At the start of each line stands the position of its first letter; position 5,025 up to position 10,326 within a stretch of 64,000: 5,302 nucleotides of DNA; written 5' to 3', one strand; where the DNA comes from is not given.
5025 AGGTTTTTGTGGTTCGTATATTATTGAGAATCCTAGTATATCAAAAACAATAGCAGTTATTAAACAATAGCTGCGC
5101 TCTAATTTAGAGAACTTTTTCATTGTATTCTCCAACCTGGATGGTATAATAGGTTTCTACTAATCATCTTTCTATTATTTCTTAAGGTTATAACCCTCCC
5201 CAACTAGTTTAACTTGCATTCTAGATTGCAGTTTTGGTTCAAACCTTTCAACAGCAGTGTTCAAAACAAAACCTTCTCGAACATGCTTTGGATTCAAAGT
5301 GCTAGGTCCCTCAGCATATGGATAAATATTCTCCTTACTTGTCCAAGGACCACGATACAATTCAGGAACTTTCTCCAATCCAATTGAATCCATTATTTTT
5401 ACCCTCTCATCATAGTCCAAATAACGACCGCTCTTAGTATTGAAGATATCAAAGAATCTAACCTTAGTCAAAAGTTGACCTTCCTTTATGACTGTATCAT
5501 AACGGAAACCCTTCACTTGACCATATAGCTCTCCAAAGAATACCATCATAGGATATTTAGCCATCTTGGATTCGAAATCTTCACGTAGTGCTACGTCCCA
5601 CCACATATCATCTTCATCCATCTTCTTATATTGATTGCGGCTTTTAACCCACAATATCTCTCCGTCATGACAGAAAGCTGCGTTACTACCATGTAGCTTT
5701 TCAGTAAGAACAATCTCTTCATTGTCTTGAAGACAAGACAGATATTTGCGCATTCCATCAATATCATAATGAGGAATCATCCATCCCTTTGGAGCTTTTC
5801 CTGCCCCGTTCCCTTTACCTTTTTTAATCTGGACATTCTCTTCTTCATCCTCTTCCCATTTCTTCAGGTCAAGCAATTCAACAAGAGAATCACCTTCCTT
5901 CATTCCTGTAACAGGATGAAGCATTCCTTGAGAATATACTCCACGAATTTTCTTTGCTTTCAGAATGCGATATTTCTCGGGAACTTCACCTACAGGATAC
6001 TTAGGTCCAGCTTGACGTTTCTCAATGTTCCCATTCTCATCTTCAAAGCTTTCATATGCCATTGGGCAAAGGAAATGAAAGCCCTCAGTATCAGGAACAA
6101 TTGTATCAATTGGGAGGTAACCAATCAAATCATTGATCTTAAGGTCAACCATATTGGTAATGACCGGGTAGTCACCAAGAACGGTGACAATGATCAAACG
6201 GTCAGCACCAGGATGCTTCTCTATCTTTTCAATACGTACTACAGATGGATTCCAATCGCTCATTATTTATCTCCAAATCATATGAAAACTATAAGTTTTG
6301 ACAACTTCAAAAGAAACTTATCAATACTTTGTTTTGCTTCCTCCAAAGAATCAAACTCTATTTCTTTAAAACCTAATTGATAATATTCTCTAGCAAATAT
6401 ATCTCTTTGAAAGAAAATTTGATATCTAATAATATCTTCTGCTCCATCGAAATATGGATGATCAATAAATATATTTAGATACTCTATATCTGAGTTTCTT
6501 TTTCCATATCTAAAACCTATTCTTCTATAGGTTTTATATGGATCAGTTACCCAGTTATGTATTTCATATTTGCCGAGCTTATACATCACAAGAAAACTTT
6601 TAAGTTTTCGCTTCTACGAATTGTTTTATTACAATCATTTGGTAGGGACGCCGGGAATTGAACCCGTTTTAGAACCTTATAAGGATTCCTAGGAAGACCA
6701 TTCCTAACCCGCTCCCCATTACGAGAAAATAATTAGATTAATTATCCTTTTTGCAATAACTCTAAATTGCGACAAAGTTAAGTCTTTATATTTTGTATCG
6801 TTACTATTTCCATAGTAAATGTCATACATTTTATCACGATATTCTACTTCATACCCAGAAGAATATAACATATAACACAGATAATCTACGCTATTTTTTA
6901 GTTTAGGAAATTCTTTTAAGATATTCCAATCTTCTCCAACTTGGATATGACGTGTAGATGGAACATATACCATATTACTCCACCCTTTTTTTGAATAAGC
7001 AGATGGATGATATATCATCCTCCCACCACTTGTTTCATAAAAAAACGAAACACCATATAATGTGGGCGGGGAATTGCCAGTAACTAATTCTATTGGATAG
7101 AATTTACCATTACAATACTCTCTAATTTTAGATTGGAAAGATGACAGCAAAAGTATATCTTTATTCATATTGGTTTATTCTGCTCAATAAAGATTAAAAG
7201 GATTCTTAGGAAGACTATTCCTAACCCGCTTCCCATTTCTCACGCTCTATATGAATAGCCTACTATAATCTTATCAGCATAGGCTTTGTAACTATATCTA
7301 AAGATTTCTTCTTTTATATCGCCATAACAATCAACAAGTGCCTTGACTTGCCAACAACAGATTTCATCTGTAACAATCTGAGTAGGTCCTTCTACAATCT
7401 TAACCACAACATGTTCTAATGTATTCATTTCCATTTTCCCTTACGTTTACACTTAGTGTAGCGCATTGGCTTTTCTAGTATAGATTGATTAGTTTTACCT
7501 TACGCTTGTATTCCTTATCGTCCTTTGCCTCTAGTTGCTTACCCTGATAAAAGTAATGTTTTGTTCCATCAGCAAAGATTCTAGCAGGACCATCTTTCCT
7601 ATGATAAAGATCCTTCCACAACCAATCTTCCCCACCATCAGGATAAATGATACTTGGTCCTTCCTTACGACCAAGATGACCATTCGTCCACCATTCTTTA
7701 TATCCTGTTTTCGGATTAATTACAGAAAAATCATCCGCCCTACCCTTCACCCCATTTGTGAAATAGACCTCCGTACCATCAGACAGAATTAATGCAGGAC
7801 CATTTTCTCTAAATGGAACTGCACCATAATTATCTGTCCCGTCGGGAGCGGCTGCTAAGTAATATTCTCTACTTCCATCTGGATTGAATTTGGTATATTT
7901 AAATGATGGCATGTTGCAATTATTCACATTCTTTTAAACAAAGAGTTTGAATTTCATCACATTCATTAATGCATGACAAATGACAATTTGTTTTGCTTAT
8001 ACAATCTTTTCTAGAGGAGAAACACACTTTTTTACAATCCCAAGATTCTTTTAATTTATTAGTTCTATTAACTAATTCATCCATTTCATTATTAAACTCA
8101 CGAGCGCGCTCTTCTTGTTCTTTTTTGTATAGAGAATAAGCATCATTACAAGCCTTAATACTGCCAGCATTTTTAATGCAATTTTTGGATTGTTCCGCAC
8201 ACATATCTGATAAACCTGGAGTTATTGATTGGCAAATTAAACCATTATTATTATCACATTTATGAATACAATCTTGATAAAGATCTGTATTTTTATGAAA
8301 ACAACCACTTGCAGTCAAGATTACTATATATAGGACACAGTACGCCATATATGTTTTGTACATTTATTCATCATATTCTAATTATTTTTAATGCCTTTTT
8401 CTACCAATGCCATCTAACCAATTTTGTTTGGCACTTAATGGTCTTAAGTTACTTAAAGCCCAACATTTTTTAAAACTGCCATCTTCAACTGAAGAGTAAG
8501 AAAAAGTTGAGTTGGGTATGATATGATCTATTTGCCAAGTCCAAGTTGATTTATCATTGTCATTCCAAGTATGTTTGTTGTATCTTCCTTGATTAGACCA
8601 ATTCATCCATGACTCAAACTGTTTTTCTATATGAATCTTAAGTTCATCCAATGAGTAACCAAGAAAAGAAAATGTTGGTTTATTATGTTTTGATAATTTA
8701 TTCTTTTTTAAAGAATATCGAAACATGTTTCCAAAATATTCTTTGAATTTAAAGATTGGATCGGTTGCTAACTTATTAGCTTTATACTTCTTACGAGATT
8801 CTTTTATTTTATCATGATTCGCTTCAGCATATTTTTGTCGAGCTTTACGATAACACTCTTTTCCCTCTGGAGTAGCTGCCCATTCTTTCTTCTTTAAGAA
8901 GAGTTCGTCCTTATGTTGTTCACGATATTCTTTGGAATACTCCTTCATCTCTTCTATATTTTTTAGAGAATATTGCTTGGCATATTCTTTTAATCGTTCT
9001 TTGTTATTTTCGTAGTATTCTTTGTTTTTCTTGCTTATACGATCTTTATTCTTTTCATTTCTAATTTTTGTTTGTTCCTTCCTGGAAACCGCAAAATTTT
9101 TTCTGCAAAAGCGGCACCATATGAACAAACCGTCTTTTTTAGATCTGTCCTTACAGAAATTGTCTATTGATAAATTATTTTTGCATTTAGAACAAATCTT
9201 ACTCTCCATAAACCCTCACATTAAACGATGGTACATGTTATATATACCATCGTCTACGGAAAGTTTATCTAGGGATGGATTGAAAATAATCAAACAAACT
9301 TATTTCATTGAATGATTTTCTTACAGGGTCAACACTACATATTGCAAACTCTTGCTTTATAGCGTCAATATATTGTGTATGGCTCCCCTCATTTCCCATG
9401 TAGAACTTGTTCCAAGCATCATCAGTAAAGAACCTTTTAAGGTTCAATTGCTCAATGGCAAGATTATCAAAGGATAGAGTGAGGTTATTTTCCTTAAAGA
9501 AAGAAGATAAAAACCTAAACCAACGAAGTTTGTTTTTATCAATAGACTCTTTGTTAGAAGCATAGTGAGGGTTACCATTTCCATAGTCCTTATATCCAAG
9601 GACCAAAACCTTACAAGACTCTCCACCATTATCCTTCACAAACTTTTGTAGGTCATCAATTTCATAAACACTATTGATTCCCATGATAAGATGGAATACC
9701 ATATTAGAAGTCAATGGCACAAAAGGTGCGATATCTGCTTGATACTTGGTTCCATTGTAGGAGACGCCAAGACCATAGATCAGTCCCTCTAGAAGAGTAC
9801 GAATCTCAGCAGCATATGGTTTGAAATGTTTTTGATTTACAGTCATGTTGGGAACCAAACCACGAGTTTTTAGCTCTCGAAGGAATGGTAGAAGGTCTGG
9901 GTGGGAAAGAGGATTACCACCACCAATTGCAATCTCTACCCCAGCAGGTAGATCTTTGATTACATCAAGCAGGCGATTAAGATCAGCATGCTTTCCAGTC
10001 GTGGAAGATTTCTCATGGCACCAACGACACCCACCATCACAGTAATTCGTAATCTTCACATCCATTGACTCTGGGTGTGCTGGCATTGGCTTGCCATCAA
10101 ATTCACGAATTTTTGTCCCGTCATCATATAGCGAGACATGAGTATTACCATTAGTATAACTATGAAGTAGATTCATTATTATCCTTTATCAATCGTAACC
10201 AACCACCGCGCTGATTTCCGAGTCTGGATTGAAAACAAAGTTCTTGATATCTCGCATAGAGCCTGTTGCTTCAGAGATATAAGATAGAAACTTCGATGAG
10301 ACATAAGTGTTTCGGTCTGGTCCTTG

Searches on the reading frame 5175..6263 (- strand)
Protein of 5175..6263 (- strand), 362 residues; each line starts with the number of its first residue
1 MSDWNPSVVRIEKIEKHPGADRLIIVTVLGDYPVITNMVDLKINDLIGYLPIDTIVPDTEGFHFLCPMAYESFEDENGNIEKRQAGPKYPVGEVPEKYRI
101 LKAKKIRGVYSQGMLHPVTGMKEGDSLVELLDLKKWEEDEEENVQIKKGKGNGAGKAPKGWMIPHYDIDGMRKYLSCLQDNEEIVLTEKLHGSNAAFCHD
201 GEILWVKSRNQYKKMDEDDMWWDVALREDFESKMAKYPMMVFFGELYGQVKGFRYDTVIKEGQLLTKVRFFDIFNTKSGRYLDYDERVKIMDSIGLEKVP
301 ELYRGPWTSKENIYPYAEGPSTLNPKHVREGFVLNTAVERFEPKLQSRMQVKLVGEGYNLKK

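Call 26: search_protein_families(library=pfam, proteins=[window:5175-6263:-], max_evalue=0.001)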
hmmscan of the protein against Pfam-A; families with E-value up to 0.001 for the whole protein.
window:5175-6263:- (362 aa): 3 families
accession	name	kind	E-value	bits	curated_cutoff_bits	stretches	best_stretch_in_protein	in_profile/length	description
PF09414.15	RNA_ligase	-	1.6e-21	77.6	27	1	182-344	1-162/171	RNA ligase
PF21189.3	PHA02142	-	1.4e-07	32.3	27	1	7-78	3-72/92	PHA02142 OB-fold domain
PF01588.26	tRNA_bind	-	0.00014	22.4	27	0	8-28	3-23/96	Putative tRNA binding domain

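Call 27: search_dna_similar(query=window:5175-6263:-, collection=phages, mode=protein, max_rows=12, max_evalue=1e-10)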
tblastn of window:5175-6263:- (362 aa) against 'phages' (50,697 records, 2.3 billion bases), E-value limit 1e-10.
Records with a match: 1; places in all: 1; records where one place covers at least 80% of the query: 0.
Best place of each record, by identity: <60% 1.
By first word of the organism name: Tunturiibacter 1.
By host as written in the record: Tunturiibacter psychrotolerans X5P2 1.
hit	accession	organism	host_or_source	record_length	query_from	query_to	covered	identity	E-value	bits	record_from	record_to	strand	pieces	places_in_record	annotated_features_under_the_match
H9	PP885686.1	Tunturiibacter phage Tunturi_3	Tunturiibacter psychrotolerans X5P2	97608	161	358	55%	34.0%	2e-17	90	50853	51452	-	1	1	RNA ligase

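Call 53: find_related_loci(query=window:5175-6263:-, collection=viral_contigs, flank=3000)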
Query window:5175-6263:- (362 aa) in viral_contigs; peptide patterns used: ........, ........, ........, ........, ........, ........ (x = any residue, [..] = any of these).
17 stretches matched a pattern; 8 encode a relative of the query (tblastn E <= 1e-3); 8 distinct loci.
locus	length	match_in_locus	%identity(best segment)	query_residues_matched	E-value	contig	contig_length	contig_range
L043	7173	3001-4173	60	1-362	1e-150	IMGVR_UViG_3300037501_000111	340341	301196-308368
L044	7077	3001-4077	57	1-362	2e-133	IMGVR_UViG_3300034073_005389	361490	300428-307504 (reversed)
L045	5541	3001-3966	34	1-358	2e-46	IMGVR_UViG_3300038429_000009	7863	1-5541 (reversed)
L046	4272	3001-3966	34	1-358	2e-46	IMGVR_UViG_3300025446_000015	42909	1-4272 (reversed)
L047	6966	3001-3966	34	1-358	2e-46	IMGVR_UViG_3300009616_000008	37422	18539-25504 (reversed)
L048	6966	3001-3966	34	1-358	2e-46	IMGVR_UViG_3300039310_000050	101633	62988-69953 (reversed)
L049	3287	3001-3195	52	1-65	3e-14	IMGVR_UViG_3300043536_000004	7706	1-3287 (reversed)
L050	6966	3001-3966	34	1-358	2e-46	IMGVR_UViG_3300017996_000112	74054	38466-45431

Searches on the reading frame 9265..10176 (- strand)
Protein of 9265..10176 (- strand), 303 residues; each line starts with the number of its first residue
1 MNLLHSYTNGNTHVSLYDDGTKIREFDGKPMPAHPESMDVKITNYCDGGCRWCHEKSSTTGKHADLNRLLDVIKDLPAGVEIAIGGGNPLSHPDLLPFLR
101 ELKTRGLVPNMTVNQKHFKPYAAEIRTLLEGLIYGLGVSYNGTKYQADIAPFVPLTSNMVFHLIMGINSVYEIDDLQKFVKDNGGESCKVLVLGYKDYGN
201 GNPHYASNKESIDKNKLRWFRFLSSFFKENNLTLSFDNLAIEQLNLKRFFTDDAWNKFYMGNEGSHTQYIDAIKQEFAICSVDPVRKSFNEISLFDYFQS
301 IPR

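Call 26: search_protein_families(library=pfam, proteins=[window:9265-10176:-], max_evalue=0.001)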
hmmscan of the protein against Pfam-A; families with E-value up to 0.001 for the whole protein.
window:9265-10176:- (303 aa): 1 family
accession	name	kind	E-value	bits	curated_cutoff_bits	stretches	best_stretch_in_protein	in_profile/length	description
PF04055.27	Radical_SAM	-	4.6e-08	33.9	29.5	1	41-121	2-74/166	Radical SAM superfamily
